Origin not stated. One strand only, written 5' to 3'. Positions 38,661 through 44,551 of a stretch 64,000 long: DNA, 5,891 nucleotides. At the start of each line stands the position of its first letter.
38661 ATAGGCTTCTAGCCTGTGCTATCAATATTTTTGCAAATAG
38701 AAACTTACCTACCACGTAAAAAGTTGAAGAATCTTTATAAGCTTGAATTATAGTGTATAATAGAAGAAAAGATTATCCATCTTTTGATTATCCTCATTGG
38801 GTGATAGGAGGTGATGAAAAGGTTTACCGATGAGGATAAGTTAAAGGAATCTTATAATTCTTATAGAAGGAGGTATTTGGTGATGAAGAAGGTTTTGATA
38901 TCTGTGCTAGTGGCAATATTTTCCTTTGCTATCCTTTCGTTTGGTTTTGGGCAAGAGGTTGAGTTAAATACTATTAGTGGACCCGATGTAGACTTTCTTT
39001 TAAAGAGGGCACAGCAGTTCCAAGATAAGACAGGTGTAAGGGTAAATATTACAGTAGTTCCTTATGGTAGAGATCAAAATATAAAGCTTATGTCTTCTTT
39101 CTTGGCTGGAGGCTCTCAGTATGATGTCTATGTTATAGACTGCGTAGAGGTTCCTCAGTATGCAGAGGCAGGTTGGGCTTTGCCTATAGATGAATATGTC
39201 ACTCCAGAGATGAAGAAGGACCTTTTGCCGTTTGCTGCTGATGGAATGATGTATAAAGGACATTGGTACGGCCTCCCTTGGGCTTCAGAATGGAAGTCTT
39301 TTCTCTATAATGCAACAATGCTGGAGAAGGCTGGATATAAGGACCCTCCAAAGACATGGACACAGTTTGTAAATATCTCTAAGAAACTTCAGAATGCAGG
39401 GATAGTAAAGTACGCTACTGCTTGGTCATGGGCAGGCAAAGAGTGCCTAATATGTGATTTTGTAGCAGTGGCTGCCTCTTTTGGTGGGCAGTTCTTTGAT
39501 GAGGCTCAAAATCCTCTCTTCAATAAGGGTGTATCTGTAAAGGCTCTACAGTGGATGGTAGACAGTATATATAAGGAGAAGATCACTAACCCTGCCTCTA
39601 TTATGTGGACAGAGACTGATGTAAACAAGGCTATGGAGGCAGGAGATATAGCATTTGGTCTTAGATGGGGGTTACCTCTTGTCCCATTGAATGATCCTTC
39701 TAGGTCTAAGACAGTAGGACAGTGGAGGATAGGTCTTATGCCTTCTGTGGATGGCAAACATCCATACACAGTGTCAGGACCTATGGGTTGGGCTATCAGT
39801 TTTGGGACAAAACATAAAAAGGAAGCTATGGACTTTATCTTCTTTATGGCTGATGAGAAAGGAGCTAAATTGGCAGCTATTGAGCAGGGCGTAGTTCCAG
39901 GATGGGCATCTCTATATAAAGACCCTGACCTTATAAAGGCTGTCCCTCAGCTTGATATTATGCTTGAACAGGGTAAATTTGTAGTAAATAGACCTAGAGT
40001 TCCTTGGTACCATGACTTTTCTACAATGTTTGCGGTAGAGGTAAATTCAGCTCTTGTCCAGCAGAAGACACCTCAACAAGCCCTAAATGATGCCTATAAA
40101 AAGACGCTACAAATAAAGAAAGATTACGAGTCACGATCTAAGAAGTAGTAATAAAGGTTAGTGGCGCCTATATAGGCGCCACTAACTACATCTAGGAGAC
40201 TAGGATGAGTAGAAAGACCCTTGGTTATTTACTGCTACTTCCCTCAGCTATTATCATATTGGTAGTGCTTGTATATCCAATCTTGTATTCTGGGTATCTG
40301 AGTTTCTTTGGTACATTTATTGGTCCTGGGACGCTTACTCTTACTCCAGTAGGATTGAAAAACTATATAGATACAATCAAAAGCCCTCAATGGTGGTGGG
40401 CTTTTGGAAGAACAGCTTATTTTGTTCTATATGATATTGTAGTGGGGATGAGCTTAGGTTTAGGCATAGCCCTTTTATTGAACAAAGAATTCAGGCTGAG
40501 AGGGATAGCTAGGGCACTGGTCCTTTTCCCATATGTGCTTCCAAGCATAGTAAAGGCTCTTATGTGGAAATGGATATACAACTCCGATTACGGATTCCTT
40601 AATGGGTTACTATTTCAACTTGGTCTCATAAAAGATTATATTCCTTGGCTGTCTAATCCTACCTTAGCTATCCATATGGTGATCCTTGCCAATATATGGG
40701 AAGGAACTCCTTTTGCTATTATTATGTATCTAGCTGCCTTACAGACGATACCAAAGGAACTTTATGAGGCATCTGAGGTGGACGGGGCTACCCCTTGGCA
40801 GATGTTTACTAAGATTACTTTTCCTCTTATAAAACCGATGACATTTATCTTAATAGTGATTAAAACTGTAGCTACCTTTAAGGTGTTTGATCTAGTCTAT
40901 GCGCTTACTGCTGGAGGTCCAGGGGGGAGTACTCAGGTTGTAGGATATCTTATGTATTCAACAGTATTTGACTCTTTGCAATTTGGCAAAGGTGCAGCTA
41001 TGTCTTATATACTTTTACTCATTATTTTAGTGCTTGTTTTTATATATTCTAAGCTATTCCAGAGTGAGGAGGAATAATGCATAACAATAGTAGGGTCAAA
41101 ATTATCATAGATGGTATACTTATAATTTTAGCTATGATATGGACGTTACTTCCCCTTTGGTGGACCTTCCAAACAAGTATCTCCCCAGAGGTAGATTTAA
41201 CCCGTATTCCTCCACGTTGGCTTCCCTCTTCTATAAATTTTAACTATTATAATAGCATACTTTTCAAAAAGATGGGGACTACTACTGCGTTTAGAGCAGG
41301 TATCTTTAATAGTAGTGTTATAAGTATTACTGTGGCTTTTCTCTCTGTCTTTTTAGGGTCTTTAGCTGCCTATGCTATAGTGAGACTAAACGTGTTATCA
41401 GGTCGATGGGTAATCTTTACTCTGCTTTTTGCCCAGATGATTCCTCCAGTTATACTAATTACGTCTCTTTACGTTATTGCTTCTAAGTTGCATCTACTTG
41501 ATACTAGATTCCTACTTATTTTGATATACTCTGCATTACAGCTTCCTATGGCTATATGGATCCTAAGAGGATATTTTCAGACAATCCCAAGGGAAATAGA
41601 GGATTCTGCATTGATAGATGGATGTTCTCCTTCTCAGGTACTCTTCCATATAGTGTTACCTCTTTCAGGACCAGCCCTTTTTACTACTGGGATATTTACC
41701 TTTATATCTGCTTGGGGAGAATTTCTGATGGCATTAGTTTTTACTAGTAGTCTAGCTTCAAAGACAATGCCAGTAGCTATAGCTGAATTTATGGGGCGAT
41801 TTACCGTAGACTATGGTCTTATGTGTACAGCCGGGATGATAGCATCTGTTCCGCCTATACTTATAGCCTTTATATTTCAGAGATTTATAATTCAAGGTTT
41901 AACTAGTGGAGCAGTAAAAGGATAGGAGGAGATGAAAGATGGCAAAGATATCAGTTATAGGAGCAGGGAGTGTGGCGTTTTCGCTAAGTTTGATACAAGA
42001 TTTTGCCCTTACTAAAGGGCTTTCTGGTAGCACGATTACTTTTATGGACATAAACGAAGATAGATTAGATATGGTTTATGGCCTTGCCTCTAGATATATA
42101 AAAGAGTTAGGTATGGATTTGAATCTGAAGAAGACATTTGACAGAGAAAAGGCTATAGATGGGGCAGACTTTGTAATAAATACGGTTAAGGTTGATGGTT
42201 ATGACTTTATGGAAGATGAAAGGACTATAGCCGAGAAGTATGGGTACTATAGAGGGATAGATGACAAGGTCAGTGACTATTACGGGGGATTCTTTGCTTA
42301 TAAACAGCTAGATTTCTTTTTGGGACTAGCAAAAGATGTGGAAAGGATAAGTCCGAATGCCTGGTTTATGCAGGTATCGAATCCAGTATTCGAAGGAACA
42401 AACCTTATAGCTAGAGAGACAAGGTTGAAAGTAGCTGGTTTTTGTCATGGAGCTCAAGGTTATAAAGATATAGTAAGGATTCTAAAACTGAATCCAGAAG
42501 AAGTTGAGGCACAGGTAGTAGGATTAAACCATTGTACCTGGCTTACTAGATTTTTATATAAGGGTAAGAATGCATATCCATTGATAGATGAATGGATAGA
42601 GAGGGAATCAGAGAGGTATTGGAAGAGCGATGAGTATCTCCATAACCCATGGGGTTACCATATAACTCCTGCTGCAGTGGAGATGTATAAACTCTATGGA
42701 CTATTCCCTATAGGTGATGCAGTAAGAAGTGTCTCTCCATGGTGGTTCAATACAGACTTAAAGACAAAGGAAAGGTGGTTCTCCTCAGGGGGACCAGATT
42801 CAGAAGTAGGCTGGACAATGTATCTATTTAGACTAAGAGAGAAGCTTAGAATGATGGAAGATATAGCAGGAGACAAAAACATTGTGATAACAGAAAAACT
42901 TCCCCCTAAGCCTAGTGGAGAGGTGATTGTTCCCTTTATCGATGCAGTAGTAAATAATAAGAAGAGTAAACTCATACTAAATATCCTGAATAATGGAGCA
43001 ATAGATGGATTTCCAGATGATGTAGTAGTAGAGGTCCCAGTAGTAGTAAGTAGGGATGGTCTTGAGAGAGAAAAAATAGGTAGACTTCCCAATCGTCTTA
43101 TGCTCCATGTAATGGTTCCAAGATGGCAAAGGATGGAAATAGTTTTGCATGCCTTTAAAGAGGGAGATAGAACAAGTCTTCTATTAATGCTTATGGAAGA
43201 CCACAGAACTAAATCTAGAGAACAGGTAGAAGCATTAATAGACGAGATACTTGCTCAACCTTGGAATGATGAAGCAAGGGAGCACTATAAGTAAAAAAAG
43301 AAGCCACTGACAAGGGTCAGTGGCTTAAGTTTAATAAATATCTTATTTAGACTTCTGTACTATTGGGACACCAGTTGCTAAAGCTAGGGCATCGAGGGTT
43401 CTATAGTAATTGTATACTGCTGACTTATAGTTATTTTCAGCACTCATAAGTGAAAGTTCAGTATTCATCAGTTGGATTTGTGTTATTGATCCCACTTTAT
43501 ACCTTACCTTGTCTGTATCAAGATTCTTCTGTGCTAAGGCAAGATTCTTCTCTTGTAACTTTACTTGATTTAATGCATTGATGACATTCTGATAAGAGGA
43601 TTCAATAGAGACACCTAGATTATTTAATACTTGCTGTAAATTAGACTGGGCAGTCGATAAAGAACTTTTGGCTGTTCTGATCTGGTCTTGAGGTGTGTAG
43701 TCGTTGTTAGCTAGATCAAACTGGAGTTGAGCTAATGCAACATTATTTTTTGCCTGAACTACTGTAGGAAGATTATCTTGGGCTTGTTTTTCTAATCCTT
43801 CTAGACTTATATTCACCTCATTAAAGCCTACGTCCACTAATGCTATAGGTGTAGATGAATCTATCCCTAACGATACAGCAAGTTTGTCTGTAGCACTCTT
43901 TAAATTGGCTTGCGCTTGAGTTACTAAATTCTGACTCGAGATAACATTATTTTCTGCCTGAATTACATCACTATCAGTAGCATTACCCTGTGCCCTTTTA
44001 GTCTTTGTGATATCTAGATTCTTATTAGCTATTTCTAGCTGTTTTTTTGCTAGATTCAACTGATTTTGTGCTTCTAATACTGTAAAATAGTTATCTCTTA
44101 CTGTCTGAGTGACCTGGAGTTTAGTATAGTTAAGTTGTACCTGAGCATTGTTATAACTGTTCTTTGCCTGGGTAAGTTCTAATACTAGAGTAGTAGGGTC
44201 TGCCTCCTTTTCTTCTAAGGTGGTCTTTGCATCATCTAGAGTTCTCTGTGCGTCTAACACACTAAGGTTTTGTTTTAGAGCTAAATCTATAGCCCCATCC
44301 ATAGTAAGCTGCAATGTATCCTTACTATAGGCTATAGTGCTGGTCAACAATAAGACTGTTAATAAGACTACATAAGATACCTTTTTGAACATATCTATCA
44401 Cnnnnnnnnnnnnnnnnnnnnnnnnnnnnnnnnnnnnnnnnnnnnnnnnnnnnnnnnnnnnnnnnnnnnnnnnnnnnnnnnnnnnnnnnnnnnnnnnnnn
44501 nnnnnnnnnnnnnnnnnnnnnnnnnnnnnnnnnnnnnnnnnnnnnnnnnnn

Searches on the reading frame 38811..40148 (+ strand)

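Call 34: search_protein_families(library=pfam, proteins=[window:38811-40148:+], max_evalue=0.00001)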
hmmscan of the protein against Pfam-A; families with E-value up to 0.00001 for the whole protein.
window:38811-40148:+ (445 aa): 2 families
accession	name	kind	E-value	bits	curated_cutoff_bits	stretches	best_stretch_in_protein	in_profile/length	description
PF01547.30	SBP_bac_1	-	2.5e-33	116.8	26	1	65-352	12-306/307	Bacterial extracellular solute-binding protein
PF13416.11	SBP_bac_8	-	2e-31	110.2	27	1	66-377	2-273/279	Bacterial extracellular solute-binding protein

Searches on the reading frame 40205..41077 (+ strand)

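Call 34: search_protein_families(library=pfam, proteins=[window:40205-41077:+], max_evalue=0.00001)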
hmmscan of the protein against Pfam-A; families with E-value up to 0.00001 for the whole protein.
window:40205-41077:+ (290 aa): 1 family
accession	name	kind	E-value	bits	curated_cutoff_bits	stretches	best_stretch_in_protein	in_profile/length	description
PF00528.27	BPD_transp_1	-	1.5e-22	80.7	26.4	1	82-281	2-175/184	Binding-protein-dependent transport system inner membrane component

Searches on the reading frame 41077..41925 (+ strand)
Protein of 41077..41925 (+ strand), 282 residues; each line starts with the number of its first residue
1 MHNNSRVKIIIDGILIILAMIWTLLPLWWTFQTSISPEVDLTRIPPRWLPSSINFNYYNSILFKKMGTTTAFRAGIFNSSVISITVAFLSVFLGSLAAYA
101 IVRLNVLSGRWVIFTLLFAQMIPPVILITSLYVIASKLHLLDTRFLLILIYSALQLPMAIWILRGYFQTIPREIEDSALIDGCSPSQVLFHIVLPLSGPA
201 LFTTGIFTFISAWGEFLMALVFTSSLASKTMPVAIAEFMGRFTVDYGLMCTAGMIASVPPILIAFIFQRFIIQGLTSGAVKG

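Call 34: search_protein_families(library=pfam, proteins=[window:41077-41925:+], max_evalue=0.00001)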
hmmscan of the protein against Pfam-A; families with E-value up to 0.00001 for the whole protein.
window:41077-41925:+ (282 aa): 1 family
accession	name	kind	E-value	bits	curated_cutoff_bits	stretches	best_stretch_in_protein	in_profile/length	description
PF00528.27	BPD_transp_1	-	1.1e-17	64.8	26.4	1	91-275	2-182/184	Binding-protein-dependent transport system inner membrane component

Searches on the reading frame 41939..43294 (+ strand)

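Call 34: search_protein_families(library=pfam, proteins=[window:41939-43294:+], max_evalue=0.00001)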
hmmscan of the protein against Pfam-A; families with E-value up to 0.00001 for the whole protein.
window:41939-43294:+ (451 aa): 2 families
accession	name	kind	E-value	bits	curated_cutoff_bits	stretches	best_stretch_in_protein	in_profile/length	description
PF02056.22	Glyco_hydro_4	-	8.8e-43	146.4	23.2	1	3-180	1-178/183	Family 4 glycosyl hydrolase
PF11975.13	Glyco_hydro_4C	-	1.1e-37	130.5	24.1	1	193-423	1-210/211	Family 4 glycosyl hydrolase C-terminal domain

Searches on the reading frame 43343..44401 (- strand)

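Call 90: search_protein_families(library=pfam, proteins=[window:43343-44401:-], max_evalue=0.00001)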
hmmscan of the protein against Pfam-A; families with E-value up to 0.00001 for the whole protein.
window:43343-44401:- (352 aa): 1 family
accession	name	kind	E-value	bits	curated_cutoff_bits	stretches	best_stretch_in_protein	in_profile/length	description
PF02321.23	OEP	-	4.1e-28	98.9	22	2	76-179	84-187/187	Outer membrane efflux protein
